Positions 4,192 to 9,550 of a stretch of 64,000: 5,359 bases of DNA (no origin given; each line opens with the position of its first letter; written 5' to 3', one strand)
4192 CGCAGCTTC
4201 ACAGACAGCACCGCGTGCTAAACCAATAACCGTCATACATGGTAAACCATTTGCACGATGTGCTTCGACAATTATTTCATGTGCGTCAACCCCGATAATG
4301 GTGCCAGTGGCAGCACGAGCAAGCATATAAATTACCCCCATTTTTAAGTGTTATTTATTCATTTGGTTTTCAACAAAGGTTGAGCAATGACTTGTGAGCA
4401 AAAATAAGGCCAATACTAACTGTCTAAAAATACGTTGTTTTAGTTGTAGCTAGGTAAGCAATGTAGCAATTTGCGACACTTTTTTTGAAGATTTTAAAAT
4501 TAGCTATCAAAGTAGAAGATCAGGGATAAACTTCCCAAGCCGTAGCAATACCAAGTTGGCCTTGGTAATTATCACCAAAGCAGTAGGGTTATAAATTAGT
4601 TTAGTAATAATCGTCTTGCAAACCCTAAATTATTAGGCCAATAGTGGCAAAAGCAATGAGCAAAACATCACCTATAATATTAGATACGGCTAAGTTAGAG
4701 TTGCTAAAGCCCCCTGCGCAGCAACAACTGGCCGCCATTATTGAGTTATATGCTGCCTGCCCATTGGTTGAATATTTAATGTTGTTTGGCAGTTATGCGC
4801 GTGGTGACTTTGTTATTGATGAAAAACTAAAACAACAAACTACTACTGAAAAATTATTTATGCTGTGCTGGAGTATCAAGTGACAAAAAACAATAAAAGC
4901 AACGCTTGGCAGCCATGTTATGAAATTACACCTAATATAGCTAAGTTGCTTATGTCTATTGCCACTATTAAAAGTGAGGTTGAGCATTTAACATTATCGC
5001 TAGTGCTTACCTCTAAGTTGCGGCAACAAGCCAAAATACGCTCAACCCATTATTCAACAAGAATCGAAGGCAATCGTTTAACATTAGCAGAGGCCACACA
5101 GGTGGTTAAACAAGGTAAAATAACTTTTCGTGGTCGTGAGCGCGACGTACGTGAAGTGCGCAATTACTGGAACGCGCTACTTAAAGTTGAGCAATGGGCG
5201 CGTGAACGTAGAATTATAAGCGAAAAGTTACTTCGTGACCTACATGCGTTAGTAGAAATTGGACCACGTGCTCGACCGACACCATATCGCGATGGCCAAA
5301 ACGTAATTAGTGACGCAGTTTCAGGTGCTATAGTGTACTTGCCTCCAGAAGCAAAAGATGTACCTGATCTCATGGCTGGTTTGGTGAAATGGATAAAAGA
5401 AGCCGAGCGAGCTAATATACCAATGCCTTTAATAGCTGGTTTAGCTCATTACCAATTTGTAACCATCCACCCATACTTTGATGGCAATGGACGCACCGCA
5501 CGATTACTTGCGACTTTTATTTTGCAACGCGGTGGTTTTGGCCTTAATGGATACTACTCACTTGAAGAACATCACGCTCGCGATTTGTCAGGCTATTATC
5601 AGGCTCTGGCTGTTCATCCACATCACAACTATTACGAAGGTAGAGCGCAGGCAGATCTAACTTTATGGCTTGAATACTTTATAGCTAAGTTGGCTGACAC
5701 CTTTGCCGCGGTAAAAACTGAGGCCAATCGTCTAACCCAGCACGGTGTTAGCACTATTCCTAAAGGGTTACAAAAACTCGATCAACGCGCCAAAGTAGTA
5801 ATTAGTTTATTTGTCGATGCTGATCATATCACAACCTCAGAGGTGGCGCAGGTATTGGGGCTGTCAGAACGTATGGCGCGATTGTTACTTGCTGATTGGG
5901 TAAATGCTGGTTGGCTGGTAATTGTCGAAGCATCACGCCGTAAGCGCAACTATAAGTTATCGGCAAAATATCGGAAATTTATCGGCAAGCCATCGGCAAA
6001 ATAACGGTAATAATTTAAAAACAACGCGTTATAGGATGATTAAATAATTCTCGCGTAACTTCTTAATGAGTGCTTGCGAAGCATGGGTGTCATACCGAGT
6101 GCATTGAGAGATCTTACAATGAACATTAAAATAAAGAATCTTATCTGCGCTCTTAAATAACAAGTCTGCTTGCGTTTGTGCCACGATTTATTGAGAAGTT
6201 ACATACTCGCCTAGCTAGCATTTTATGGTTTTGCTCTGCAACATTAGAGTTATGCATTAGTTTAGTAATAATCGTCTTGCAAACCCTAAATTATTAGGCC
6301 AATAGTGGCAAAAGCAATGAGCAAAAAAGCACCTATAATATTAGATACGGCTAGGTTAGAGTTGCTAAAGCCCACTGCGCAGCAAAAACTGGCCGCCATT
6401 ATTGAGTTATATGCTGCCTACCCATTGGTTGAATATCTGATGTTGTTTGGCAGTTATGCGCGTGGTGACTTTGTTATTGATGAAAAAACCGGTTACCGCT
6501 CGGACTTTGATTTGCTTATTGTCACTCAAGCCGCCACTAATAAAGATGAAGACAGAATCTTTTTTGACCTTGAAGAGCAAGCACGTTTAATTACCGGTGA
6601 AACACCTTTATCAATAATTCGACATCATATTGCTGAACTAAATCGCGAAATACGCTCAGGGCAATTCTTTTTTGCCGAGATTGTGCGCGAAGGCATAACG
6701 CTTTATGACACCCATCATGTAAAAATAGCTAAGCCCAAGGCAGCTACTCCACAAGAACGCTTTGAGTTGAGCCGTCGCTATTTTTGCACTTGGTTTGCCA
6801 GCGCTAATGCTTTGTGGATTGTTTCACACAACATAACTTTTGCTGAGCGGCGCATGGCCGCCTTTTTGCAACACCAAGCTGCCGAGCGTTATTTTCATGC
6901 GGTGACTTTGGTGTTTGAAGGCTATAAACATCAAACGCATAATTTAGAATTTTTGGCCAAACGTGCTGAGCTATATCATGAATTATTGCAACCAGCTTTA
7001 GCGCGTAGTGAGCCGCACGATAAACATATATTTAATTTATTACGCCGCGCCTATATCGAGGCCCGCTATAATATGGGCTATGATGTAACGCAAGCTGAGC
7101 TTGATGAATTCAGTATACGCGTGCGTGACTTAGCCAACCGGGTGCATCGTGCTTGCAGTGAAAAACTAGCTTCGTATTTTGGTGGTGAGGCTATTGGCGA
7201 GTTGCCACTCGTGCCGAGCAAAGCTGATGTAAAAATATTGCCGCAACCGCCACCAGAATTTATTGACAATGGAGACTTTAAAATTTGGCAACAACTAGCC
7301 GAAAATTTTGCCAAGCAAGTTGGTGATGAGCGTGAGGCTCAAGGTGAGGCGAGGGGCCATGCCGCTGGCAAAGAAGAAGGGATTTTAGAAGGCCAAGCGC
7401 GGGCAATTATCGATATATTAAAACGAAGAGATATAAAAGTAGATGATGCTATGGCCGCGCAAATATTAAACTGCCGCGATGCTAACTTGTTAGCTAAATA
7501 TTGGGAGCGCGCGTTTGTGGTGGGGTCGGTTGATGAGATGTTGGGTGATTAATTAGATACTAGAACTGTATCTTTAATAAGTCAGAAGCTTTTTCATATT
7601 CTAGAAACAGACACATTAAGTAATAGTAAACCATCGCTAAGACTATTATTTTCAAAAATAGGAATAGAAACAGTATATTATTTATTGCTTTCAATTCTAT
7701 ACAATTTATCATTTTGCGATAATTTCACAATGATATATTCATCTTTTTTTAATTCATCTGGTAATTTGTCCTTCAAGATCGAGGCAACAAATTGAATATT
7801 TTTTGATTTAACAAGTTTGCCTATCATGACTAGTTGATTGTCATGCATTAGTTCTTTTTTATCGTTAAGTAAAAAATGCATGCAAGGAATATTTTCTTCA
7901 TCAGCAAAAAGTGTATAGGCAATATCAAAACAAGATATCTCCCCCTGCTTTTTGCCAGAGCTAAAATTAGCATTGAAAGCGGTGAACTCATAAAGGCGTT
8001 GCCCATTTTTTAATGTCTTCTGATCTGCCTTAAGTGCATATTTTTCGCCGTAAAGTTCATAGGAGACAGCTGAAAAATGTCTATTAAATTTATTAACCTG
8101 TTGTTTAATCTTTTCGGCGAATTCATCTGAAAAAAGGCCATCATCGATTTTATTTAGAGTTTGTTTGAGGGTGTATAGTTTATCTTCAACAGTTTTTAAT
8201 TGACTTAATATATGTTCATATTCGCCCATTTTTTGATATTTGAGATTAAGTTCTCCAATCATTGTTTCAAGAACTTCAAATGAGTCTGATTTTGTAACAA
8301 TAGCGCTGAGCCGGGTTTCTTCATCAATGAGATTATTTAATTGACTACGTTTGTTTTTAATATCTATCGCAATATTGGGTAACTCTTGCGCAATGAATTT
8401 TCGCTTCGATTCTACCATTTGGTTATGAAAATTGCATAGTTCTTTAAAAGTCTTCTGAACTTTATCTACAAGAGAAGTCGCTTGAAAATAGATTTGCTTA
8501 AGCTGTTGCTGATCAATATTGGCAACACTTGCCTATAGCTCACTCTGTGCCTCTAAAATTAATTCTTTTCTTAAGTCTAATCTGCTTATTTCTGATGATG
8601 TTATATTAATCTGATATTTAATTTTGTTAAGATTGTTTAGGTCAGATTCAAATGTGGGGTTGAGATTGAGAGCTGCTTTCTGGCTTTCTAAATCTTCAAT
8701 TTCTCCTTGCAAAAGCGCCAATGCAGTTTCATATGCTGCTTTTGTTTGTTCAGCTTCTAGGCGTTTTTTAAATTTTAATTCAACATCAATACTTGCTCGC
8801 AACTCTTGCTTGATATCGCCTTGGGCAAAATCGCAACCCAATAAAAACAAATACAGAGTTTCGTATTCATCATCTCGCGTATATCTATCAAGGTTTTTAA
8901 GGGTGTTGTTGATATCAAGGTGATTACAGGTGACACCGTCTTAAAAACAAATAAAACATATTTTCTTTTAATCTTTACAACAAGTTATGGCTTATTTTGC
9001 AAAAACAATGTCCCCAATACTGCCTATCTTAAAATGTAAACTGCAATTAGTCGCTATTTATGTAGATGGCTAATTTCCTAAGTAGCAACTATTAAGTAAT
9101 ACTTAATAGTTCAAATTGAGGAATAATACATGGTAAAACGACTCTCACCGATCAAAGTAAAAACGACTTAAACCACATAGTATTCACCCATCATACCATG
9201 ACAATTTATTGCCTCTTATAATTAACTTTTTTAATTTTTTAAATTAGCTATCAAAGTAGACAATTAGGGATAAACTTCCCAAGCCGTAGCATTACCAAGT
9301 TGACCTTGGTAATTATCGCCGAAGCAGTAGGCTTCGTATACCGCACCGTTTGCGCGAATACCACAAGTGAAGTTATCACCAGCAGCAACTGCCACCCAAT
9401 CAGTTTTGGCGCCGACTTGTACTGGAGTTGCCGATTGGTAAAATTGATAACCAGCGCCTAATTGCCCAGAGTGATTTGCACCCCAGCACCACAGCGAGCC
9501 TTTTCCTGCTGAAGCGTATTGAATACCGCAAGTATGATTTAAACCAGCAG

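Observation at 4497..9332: Roughly 4.7 kb defence/toxin island bracketed by direct repeats of the 3' end of the RCC1 lipoprotein gene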

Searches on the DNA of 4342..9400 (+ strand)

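Call 52: search_dna_similar(query=window:4342-9400:+, collection=plasmids, mode=distant, max_rows=10)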
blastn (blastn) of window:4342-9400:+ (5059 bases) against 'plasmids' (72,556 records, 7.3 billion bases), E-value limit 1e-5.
Records with a match: 3; places in all: 3; records where one place covers at least 80% of the query: 0.
Best place of each record, by identity: 60-80% 3.
By first word of the organism name: Clostridium 2; Priestia 1.
By predicted mobility (MOB-suite, as given by PLSDB): non-mobilizable 3.
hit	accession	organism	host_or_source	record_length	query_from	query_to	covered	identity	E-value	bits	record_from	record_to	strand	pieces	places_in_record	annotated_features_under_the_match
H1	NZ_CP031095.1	Clostridium botulinum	Homo sapiens,human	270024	3348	3945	12%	66.6%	3e-34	156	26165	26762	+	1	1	DUF2326 domain-containing protein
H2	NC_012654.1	Clostridium botulinum Ba4 str. 657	-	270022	3348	3945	12%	66.6%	3e-34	156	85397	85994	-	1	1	DUF2326 domain-containing protein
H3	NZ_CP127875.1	Priestia megaterium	Single bacterial isolate,soil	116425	3350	3621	5%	68.0%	7e-17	100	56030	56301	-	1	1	DUF2326 domain-containing protein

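Call 53: search_dna_similar(query=window:4342-9400:+, collection=phages, mode=distant, max_rows=10)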
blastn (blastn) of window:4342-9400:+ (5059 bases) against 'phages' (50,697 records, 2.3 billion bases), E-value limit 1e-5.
No match.
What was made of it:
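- Tried and rejected: There were no phage hits (calls 52, 53).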

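Call 54: get_annotated_region(hit=H1, flank=5000)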
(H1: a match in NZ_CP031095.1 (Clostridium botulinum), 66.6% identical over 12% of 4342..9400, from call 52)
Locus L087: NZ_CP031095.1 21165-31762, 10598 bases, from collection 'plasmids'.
description: Clostridium botulinum strain CFSAN034200 plasmid p1_CDC51232, complete sequence
organism: Clostridium botulinum (NCBI taxid 1491)
taxonomy: Bacteria; Bacillota; Clostridia; Eubacteriales; Clostridiaceae; Clostridium; Clostridium botulinum
host: -; source: Homo sapiens,human; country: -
typing (MOB-suite, as given by PLSDB): non-mobilizable; replicon rep_cluster_1536; mating-pair formation MPF_T
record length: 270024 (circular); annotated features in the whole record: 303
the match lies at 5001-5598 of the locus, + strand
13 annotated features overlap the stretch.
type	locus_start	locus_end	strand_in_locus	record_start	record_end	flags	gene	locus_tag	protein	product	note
CDS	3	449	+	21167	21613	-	-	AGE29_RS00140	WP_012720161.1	single-stranded DNA-binding protein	-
CDS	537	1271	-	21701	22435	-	-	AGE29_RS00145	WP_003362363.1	Fic family protein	-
CDS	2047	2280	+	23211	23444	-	-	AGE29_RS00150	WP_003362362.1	hypothetical protein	-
CDS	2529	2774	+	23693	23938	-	-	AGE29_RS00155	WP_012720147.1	CDP-alcohol phosphatidyltransferase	-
CDS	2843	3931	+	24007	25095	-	tnpB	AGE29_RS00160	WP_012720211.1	IS200/IS605 family element RNA-guided endonuclease TnpB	-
CDS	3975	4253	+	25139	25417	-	-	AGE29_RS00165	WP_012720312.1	hypothetical protein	-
CDS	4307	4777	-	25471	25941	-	-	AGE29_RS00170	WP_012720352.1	hypothetical protein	-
CDS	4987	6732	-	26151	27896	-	-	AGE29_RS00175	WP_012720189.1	DUF2326 domain-containing protein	-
CDS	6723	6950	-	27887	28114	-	-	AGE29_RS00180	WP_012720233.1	ABC-three component system middle component 6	-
CDS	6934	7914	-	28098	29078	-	-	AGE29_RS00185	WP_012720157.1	ABC-three component system protein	-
CDS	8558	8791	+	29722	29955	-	-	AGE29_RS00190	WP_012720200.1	hypothetical protein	-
CDS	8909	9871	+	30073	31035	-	-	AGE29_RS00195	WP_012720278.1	SPFH domain-containing protein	-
CDS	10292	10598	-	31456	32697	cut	-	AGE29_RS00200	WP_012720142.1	RNA-guided endonuclease TnpB family protein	-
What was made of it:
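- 7684..8919 (-): Pseudogene of an ABC-three-component-system ATPase (DUF2326). It corresponds to residues 162-577 of a 577-aa homologue, in a single frame with one in-frame stop at 8533-8535. The Walker A head is missing. Operon context in the C. botulinum plasmid (calls 52, 54).
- On ABC-three-component system: Both are present upstream of the homologue in the C. botulinum plasmid (call 54).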

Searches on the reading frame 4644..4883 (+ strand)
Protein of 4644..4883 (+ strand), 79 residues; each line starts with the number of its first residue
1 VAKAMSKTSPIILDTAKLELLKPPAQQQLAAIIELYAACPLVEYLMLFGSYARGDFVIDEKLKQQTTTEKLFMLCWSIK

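Call 7: search_protein_families(library=pfam, proteins=[window:4644-4883:+], max_evalue=0.01)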
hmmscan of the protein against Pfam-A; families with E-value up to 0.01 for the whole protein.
window:4644-4883:+ (79 aa): 0 families

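Call 24: search_protein_families(library=padloc, proteins=[window:4644-4883:+], max_evalue=0.01)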
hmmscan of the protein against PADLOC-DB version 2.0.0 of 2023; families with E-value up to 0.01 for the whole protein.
window:4644-4883:+ (79 aa): 1 family
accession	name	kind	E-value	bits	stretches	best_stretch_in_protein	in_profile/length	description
PDLC04903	PDC-S09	-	0.0064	14.8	1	42-56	26-40/108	-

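Call 50: search_protein_families(library=pfam, proteins=[window:4656-4880:+], max_evalue=5)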
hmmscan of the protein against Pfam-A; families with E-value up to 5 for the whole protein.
window:4656-4880:+ (75 aa): 1 family
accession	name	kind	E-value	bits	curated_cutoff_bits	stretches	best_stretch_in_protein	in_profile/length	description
PF18765.7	Polbeta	-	0.094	13.3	26.9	1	28-52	3-27/93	Polymerase beta, Nucleotidyltransferase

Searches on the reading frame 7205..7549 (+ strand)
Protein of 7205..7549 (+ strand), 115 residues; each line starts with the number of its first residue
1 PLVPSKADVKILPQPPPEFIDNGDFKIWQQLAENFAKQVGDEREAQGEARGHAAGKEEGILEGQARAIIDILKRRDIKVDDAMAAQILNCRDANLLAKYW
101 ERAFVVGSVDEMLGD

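Call 50: search_protein_families(library=pfam, proteins=[window:7205-7549:+], max_evalue=5)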
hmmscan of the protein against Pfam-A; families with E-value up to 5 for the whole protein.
window:7205-7549:+ (115 aa): 1 family
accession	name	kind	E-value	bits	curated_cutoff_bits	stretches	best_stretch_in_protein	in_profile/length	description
PF01451.26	LMWPc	-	0.15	12.7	23.2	1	30-87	13-70/144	Low molecular weight phosphotyrosine protein phosphatase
